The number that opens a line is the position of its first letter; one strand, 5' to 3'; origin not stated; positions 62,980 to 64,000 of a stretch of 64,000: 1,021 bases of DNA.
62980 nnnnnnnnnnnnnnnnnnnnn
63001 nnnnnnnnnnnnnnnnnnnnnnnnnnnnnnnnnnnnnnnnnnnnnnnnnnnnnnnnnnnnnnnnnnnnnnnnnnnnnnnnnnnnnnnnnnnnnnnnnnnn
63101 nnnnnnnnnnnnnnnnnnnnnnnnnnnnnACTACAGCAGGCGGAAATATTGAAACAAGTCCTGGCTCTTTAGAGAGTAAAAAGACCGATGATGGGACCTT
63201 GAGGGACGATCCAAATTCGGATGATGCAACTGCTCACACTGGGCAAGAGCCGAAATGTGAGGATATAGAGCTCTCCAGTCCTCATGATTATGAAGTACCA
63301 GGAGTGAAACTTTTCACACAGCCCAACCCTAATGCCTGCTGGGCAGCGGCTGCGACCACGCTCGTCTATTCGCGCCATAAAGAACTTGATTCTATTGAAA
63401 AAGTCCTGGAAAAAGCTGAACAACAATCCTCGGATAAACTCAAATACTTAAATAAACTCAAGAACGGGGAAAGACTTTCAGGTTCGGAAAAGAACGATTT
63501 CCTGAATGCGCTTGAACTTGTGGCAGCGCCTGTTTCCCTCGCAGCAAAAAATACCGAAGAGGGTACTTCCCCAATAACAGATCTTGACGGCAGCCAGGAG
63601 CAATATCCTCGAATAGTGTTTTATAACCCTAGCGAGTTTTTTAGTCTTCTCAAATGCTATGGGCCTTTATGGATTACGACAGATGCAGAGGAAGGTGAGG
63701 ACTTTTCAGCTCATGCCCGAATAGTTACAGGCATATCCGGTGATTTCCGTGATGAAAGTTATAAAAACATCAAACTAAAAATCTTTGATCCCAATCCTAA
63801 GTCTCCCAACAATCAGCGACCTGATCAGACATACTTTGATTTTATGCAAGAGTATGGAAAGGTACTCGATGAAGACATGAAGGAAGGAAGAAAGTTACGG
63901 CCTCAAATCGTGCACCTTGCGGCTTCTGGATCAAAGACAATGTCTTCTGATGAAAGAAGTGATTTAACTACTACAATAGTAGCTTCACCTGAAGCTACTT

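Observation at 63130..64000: C-terminal papain-like cysteine-peptidase-like domain of the giant protein is compositionally foreign (~42% GC)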

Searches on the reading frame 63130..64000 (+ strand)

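Call 5: search_protein_families(library=pfam, proteins=[window:63130-64000:+], max_evalue=1)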
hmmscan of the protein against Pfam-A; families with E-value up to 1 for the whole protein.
window:63130-64000:+ (290 aa): 4 families
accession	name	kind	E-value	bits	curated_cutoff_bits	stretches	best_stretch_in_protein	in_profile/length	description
PF12385.14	Peptidase_C70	-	1.8e-13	51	19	2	165-225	78-127/141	Papain-like cysteine protease AvrRpt2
PF03714.20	PUD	-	0.073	14.4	25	1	208-281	10-81/97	Bacterial pullanase-associated domain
PF23357.1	DUF7088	-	0.078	13.6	27.8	1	191-235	35-78/105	Domain of unknown function (DUF7088)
PF02677.20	QueH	-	0.13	12.8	23.5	1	73-107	107-139/175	Epoxyqueuosine reductase QueH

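Call 100: search_solved_structures(query=A4, max_evalue=10, show_alignments=3)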
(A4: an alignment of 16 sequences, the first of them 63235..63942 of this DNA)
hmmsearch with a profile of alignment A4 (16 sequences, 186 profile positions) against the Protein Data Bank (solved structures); distinct sequences matched with E-value up to 10: 6.
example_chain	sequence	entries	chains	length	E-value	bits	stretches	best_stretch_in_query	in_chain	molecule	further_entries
6hqz_A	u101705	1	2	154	0.11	15.1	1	23-167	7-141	AvrRpt2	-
6r17_A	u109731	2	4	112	0.23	14.1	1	41-88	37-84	Synaptonemal complex central element protein 2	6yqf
2p6j_A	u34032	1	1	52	0.28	13.8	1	58-97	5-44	designed engrailed homeodomain variant UVF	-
1wj3_A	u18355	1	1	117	0.38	13.3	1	17-82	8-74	KIAA1496 protein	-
8g6r_B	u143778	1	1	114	0.69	12.5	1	85-134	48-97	nsp8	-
9viw_A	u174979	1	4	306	1.9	11.1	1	52-96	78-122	Bacterioferritin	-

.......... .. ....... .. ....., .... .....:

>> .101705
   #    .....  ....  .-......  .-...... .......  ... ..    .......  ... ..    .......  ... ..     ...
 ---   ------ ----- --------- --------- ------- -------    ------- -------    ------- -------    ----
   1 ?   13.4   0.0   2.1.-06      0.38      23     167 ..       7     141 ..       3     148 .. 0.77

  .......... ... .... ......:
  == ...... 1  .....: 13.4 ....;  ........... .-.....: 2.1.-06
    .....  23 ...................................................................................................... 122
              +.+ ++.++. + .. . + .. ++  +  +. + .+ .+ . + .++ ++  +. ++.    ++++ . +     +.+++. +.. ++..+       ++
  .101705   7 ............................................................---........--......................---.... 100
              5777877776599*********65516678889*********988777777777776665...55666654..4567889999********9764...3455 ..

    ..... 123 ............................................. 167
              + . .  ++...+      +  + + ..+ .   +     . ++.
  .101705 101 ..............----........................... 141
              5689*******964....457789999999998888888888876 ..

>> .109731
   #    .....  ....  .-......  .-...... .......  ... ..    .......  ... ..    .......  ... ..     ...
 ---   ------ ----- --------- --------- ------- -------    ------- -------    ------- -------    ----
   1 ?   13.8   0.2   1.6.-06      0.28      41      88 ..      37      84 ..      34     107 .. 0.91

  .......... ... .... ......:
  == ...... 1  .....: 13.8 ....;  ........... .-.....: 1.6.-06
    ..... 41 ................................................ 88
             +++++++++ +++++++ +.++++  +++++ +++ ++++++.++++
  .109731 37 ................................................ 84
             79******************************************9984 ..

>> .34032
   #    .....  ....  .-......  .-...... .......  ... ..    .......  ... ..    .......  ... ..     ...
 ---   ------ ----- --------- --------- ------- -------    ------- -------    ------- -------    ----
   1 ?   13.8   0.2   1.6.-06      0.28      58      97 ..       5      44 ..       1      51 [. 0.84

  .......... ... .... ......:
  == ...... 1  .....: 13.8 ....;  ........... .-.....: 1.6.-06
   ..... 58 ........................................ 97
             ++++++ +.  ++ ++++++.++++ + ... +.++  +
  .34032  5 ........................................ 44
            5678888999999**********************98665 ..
